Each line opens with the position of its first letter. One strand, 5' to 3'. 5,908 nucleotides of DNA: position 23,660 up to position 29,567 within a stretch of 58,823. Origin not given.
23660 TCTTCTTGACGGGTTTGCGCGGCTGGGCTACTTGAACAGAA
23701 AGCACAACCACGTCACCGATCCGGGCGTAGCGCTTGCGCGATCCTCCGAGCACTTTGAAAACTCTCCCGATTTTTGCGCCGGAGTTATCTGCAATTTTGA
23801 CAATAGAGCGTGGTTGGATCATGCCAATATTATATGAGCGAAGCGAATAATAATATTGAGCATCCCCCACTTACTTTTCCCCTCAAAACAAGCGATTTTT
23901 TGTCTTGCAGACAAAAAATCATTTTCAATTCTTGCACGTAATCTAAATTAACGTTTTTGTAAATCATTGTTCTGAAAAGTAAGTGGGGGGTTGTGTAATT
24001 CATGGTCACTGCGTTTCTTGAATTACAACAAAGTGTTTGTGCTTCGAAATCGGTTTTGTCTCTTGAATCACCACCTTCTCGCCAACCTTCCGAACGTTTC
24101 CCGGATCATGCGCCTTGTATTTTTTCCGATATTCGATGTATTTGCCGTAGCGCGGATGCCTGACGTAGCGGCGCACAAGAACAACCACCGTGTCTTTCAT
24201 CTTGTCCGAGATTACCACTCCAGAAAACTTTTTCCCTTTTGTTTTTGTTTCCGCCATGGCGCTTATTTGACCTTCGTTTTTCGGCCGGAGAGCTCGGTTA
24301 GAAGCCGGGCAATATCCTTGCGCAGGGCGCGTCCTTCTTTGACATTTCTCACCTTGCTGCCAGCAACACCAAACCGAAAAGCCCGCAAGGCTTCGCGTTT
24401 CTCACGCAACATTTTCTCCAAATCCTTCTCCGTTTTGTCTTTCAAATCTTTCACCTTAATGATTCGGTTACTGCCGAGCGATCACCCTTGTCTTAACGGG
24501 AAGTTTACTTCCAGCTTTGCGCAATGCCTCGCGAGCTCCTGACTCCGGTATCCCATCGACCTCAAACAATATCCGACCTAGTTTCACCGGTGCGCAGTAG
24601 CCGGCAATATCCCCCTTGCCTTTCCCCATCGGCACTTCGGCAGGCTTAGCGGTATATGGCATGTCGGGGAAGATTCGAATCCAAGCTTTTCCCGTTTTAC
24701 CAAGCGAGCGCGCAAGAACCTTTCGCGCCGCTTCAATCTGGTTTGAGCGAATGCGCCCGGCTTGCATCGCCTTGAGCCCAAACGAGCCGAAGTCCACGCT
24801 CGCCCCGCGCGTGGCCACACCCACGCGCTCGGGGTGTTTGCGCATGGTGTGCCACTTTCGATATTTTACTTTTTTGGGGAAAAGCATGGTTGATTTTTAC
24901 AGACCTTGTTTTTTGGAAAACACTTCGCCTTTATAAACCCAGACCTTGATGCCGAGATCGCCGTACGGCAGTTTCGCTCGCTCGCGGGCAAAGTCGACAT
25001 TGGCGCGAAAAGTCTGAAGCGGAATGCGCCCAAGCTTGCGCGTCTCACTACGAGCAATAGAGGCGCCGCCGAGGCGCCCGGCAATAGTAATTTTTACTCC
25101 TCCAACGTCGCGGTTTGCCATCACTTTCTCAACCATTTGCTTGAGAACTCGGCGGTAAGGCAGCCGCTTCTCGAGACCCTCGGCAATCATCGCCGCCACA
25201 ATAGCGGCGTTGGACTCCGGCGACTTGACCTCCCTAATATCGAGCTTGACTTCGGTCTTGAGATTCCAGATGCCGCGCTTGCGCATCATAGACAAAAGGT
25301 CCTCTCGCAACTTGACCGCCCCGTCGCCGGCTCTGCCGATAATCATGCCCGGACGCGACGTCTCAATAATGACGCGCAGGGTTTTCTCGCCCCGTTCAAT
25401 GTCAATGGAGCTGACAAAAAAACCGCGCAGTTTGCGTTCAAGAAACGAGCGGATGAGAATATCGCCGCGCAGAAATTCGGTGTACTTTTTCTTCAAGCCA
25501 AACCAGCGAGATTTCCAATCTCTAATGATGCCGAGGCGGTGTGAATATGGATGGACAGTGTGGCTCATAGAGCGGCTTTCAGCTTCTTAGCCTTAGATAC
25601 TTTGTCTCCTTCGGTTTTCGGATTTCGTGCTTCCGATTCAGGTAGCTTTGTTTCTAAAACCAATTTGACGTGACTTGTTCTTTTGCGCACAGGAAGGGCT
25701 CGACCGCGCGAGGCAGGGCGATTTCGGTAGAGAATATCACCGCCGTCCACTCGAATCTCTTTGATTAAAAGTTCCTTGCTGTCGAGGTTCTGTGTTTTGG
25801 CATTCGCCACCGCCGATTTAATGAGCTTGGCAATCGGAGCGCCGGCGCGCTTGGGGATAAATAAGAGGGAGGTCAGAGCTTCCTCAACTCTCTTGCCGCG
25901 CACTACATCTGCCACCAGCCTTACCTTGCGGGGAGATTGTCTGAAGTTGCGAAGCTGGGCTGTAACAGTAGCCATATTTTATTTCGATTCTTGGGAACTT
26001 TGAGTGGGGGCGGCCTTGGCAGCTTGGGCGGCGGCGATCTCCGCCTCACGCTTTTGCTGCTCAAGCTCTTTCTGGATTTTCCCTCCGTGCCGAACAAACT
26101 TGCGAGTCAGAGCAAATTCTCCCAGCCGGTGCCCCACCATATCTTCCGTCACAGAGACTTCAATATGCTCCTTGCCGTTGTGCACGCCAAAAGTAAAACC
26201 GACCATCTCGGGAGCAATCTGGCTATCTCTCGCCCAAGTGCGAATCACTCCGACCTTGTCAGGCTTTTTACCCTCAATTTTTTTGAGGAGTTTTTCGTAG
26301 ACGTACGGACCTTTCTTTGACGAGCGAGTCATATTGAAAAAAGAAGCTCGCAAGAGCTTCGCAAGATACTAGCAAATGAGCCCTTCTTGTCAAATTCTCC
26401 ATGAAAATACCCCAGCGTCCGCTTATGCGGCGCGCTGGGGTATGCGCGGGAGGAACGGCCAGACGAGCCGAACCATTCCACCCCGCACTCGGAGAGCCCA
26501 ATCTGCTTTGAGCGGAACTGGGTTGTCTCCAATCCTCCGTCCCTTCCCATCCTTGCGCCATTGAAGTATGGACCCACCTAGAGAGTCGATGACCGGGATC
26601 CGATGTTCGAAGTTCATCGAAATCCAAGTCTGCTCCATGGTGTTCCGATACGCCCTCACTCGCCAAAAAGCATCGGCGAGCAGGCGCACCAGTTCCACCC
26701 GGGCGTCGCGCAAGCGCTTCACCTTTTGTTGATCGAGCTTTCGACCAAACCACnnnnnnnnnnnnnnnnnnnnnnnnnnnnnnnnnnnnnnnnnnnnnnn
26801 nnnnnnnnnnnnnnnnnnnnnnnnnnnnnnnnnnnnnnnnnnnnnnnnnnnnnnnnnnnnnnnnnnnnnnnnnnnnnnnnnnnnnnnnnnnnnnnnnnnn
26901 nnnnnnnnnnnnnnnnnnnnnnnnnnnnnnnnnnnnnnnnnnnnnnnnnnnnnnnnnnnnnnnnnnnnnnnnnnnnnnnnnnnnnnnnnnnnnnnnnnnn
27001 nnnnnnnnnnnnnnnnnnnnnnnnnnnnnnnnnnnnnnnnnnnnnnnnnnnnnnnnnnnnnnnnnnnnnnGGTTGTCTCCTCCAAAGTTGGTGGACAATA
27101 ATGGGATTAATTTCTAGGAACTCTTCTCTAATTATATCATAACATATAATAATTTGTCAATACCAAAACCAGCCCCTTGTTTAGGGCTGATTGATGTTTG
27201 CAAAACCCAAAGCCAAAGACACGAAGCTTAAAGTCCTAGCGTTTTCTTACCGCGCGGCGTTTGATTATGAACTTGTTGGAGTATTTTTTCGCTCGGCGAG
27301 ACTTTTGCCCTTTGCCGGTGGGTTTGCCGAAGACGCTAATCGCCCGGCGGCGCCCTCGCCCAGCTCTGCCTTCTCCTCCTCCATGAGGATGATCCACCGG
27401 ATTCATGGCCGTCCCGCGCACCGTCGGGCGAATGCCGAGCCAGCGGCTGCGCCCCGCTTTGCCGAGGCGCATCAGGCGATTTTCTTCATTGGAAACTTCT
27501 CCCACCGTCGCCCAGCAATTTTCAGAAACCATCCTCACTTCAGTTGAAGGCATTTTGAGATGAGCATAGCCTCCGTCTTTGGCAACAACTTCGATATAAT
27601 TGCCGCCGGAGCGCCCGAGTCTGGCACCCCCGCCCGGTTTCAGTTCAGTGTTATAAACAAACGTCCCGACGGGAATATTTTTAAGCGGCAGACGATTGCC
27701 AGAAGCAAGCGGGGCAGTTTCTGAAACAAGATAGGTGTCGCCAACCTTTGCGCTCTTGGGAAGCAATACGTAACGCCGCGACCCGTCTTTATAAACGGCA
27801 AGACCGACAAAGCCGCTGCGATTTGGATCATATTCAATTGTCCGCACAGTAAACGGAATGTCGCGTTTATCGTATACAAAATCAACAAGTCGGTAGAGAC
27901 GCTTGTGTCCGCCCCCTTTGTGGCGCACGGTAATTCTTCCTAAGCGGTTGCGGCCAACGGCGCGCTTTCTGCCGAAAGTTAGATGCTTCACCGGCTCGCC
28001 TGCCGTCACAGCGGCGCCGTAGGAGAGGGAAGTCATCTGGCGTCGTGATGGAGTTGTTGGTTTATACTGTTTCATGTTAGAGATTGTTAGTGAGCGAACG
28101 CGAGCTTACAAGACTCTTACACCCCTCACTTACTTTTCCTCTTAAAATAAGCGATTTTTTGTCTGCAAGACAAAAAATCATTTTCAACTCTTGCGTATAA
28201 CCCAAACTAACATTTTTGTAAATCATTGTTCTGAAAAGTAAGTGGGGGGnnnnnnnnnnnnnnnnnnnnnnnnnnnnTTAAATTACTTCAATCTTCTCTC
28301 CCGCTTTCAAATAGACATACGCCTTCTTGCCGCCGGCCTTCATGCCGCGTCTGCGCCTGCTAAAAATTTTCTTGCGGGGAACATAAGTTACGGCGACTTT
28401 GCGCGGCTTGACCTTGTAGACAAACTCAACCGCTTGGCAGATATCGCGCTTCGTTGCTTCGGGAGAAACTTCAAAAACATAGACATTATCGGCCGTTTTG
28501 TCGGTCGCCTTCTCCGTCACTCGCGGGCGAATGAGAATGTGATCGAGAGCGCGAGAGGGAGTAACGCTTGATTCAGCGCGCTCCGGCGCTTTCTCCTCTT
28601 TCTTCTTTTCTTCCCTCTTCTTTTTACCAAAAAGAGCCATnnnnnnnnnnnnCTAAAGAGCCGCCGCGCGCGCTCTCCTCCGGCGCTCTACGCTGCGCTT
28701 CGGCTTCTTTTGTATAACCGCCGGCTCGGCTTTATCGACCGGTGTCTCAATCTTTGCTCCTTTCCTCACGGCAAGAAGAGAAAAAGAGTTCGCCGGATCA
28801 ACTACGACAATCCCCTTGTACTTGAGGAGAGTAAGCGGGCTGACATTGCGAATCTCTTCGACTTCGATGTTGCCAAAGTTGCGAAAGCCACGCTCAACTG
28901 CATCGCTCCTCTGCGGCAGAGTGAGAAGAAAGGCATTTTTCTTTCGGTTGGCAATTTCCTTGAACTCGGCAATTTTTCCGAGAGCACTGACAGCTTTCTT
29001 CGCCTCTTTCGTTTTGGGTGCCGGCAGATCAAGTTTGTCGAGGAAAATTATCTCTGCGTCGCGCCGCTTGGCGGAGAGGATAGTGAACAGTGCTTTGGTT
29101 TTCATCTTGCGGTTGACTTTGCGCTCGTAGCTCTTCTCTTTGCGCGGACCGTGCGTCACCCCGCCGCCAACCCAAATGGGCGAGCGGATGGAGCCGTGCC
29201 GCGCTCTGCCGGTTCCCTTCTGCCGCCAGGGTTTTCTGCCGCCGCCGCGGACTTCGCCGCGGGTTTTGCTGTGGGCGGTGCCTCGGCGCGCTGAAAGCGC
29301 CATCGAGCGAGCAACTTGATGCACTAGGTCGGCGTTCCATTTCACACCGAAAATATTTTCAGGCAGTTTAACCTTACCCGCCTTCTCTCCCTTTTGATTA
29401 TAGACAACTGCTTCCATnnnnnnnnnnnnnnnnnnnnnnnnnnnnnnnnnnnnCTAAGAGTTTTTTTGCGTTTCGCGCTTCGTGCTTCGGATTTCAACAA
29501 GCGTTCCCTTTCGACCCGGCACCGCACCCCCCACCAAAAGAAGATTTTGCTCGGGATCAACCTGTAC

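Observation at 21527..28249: Family A: three copies of a ~128-bp element with 16-17-bp terminal inverted repeats in r-protein operon spacers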

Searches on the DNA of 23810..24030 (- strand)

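Call 61: search_dna_similar(query=window:23810-24030:-, collection=plasmids, mode=distant, max_evalue=0.01, max_rows=10)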
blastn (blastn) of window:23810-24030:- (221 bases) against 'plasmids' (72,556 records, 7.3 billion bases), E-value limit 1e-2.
No match.

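Call 62: search_dna_similar(query=window:23810-24030:-, collection=phages, mode=distant, max_evalue=0.01, max_rows=10)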
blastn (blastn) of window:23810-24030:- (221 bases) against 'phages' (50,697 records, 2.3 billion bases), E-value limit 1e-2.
No match.

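Call 89: search_dna_similar(query=window:23810-24030:-, collection=ecoli_genomes, mode=distant, max_evalue=0.01, max_rows=5)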
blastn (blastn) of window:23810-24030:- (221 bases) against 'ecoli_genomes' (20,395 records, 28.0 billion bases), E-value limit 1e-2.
No match.
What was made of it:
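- Closest known: ERIC. Different: The phylum is different, and blastn against 5,426 E. coli genomes found no match (call 89).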

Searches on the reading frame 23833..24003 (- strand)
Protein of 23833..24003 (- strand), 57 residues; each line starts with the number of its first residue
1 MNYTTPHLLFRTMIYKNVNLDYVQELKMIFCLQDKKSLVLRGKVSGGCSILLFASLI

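Call 70: find_homologous_proteins(query=window:23833-24003:-, max_evalue=10)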
Query seq(57 aa): no candidate shares three 5-residue words with the query. No homologue found.

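Call 79: search_protein_families(library=pfam, max_evalue=1, proteins=[window:23833-24003:-])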
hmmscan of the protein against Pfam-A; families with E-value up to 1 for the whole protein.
seq(57 aa): 0 families

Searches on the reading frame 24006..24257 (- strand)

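Call 15: search_protein_families(library=pfam, proteins=[window:24006-24257:-])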
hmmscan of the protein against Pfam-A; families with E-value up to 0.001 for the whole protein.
window:24006-24257:- (83 aa): 1 family
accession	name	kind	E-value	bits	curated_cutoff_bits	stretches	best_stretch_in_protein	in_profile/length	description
PF00366.26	Ribosomal_S17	-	7.4e-27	93.7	25.9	1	13-79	1-67/68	Ribosomal protein S17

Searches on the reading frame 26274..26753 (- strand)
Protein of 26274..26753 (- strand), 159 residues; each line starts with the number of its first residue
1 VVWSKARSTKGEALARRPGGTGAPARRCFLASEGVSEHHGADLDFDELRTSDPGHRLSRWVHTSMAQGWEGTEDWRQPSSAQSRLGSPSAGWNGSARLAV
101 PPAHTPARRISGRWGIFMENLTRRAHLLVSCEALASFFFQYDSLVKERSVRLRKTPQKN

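Call 83: search_protein_families(library=pfam, proteins=[window:26274-26753:-])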
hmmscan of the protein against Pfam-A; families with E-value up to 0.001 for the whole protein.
window:26274-26753:- (159 aa): 0 families

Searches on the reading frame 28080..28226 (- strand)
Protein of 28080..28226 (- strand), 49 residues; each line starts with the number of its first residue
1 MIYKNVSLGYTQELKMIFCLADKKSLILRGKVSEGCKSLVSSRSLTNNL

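Call 79: search_protein_families(library=pfam, max_evalue=1, proteins=[window:28080-28226:-])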
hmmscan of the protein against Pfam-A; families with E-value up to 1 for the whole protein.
seq(49 aa): 1 family
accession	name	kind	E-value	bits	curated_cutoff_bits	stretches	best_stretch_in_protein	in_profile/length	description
PF23706.1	Rv1893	-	0.19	12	27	1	22-42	28-48/72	Rv1893-like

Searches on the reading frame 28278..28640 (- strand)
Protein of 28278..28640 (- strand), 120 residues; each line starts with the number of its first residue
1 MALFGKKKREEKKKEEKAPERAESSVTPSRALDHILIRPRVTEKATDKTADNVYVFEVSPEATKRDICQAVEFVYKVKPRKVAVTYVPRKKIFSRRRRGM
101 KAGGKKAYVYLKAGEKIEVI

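Call 15: search_protein_families(library=pfam, proteins=[window:28278-28640:-])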
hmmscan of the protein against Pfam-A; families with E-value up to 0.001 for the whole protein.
window:28278-28640:- (120 aa): 1 family
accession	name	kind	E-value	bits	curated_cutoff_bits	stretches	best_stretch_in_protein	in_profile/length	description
PF00276.25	Ribosomal_L23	-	1.9e-21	76.7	30.8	1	35-118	2-85/86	Ribosomal protein L23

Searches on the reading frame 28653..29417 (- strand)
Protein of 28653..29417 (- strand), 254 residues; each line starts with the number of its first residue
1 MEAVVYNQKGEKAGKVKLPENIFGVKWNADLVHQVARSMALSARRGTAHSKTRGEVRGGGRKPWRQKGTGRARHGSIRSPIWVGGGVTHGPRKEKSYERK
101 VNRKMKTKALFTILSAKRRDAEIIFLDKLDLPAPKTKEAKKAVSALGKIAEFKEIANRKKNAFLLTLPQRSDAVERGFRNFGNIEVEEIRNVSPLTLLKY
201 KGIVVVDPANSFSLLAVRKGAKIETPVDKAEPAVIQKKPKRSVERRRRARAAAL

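Call 15: search_protein_families(library=pfam, proteins=[window:28653-29417:-])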
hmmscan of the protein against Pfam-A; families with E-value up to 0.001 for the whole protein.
window:28653-29417:- (254 aa): 1 family
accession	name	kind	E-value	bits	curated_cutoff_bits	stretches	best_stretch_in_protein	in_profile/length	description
PF00573.27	Ribosomal_L4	-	1.5e-55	188.2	25.8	1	16-207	1-181/190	Ribosomal protein L4/L1 family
